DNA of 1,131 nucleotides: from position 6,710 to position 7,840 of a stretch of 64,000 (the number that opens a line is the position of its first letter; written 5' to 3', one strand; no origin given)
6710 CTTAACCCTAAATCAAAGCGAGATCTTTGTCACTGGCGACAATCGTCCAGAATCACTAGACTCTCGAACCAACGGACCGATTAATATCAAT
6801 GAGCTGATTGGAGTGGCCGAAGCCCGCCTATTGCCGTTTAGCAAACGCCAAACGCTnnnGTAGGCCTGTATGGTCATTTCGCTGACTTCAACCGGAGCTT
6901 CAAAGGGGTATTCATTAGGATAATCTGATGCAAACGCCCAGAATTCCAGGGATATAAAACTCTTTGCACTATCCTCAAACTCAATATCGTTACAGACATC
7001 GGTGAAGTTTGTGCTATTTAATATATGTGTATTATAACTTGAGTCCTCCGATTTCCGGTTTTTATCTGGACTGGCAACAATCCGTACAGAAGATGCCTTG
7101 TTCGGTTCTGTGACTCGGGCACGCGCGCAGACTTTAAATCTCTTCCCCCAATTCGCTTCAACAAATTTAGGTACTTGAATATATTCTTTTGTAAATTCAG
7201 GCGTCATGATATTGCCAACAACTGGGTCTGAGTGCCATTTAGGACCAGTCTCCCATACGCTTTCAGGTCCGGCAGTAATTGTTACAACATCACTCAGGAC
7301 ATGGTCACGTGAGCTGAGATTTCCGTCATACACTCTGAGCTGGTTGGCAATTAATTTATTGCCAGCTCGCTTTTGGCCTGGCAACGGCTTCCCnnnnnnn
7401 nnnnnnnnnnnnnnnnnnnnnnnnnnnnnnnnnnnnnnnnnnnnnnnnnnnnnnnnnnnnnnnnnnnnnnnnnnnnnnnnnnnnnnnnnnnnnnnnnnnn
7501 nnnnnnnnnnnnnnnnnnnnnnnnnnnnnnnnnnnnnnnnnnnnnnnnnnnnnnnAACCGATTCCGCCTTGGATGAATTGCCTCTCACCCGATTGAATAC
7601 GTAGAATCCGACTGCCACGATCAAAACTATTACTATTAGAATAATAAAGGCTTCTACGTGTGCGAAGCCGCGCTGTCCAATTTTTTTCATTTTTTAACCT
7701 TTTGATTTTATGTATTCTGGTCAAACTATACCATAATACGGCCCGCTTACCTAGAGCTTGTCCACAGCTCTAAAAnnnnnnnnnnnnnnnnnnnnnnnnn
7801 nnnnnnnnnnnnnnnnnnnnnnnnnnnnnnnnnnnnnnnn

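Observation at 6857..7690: Protein combining a type IV prepilin-like N-terminus with an SLH cell-wall anchoring domain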

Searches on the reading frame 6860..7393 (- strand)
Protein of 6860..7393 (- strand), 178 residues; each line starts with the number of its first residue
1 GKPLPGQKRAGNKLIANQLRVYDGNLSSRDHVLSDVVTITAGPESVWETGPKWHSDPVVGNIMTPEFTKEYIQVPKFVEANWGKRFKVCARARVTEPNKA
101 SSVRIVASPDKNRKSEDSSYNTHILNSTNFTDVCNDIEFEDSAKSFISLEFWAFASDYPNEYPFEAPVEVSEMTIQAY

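Call 53: search_solved_structures(query=A7, max_evalue=10)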
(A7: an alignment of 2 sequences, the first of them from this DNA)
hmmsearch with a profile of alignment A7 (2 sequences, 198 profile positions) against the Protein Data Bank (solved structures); distinct sequences matched with E-value up to 10: 1.
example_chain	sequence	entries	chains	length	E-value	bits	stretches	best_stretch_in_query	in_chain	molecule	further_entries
7yh2_A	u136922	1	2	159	0.42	13.6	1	93-158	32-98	TRAPPC3 from Thorarchaeota AB25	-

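Call 58: predict_structure(alignment_id=A7)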
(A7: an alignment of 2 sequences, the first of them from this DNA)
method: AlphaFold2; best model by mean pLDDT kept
length: 178 residues; sequences in the alignment: 2
mean_pLDDT: 52.7   pTM: 0.54
mean pLDDT of the five models: 52.7, 47.6, 47.4, 47.2, 46.9
residues with pLDDT >= 90: 0; 70-90: 42; 50-70: 55; < 50: 81
segments of 3 or more residues with pLDDT < 50: 1-18, 23-68, 143-145, 152-162
pLDDT, mean of each block of 10 residues (from residue 1): 29 42 40 26 29 38 40 62 72 76 66 54 78 75 52 43 60 69
secondary structure, 60 per line:
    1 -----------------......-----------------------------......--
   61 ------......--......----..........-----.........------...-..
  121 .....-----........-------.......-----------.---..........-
elements in order: E18-23 E53-58 E67-72 H75-80 E85-94 E100-108 E119-125 E131-138 E146-152 E168-177

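Call 64: fold_search(model_id=the predicted structure, library=pdb)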
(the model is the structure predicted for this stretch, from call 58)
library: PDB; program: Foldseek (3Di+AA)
matches with E <= 10: 1097; with E <= 0.001: 0
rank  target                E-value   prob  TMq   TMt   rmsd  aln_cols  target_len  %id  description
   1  9jsk_B                2.0e-03  1.00  0.40  0.17   9.0       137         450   13  Clostridium perfringens iota toxin pore Ib in prepore IV state (released 2025-05-14)
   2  7vnn_D                3.0e-03  1.00  0.38  0.12   8.7       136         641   10  Complex structure of Clostridioides difficile enzymatic component (CDTa) and binding component (CDTb) pore with long s (released 2022-10-26)
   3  4xup_E                5.8e-03  1.00  0.43  0.48   9.6       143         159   10  Structure of the N-terminal CBM22-1-CBM22-2 tandem domain from Paenibacillus barcinonensis Xyn10C (released 2015-06-03)
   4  8dcm_C                6.9e-03  0.99  0.39  0.12   8.0       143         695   10  Crystal structure of Clostridioides difficile binary toxin proCDTb lacking D4 in complex with BINTOXB/22 Fab (released 2023-04-05)
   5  4xup_C                7.7e-03  1.00  0.43  0.48   9.6       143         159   10  Structure of the N-terminal CBM22-1-CBM22-2 tandem domain from Paenibacillus barcinonensis Xyn10C (released 2015-06-03)
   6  9jsh_A                7.7e-03  0.99  0.41  0.18   8.4       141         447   12  Clostridium perfringens iota toxin pore Ib in prepore III state (released 2025-05-14)
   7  3oea_A                8.7e-03  0.99  0.35  0.42   5.3       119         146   15  Crystal structure of the Q121E mutants of C.polysaccharolyticus CBM16-1 bound to cellopentaose (released 2010-08-25)
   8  3oeb_A                9.8e-03  0.96  0.37  0.43  10.5       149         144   14  Crystal structure of the Q121E mutant of C.polysaccharolyticus CBM16-1 bound to mannopentaose (released 2010-08-25)
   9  2zey_B                1.1e-02  0.99  0.34  0.41   5.5       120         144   15  Family 16 carbohydrate binding module (released 2008-03-04)
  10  4d0q                  1.2e-02  0.98  0.35  0.38   5.4       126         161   11  Hyaluronan Binding Module of the Streptococcal Pneumoniae Hyaluronate Lyase (released 2014-08-06)
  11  9jsn_G                1.2e-02  0.90  0.32  0.13  10.3       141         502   13  Clostridium perfringens iota toxin pore Ib in prepore VII state (released 2025-05-14)
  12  9jsl_E                1.3e-02  0.99  0.41  0.17   8.5       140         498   14  Clostridium perfringens iota toxin pore Ib in prepore V state (released 2025-05-14)
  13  2zex_B                1.4e-02  1.00  0.38  0.45   4.7       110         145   12  Family 16 carbohydrate binding module (released 2008-03-04)
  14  4xup_B                1.4e-02  0.99  0.45  0.28   9.6       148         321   14  Structure of the N-terminal CBM22-1-CBM22-2 tandem domain from Paenibacillus barcinonensis Xyn10C (released 2015-06-03)
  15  4xup_F                1.4e-02  0.99  0.44  0.27   9.6       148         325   14  Structure of the N-terminal CBM22-1-CBM22-2 tandem domain from Paenibacillus barcinonensis Xyn10C (released 2015-06-03)
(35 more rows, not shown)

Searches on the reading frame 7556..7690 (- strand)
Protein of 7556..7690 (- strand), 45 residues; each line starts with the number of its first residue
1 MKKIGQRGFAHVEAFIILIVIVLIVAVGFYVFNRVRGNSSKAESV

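Call 40: find_homologous_proteins(query=A3, max_evalue=10)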
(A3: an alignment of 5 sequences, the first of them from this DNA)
Query A3 (5 sequences) (45 aa, profile of the alignment): 1 proteins with E <= 10 among 73 candidates.
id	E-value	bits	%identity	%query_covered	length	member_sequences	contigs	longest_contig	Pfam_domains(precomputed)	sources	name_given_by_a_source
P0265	5.9e-20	88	48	89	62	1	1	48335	-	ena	-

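Call 51: find_related_loci(query=A6, collection=metagenome_contigs, flank=3000)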
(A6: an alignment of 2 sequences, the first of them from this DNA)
Query A6 (45 aa) in metagenome_contigs; peptide patterns used: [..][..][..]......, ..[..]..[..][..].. (x = any residue, [..] = any of these).
600 stretches matched a pattern, but none encodes a relative of the query by tblastn (E <= 1e-3).

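Call 75: search_protein_families(library=ncbifam, proteins=[window:7556-7690:-], max_evalue=10)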
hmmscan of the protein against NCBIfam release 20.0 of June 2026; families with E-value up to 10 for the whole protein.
seq(45 aa): 5 families
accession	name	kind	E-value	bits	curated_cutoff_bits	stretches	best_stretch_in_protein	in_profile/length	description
TIGR02537.2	arch_flag_Nterm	domain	0.0011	18.4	20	1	7-32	3-28/33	archaellin/type IV pilin N-terminal domain-containing protein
NF007800.0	PRK10506.1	equivalog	0.01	15.6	158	1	5-38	7-40/163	prepilin peptidase-dependent protein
NF045534.1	small_EYxxD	equivalog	0.039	13.7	29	1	14-37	9-33/37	EYxxD motif small membrane protein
NF042931.1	SAG1386_EF1546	equivalog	0.11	12.6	80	1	15-41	36-62/158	SAG1386/EF1546 family surface-associated protein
NF038356.1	actino_DLW39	hypoth_equivalog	0.16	11.8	24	1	18-39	3-24/38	DLW-39 family protein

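Call 77: search_protein_families(library=pfam, proteins=[window:7556-7690:-], max_evalue=10)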
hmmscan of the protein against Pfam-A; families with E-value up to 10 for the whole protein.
seq(45 aa): 2 families
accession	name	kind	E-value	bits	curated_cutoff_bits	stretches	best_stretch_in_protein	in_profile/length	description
PF22852.1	SoxE_N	-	0.049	13.9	27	1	18-41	14-37/48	Sulfocyanin, N-terminal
PF12669.12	FeoB_associated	-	0.33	11.7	27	1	17-32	5-18/44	FeoB-associated Cys-rich membrane protein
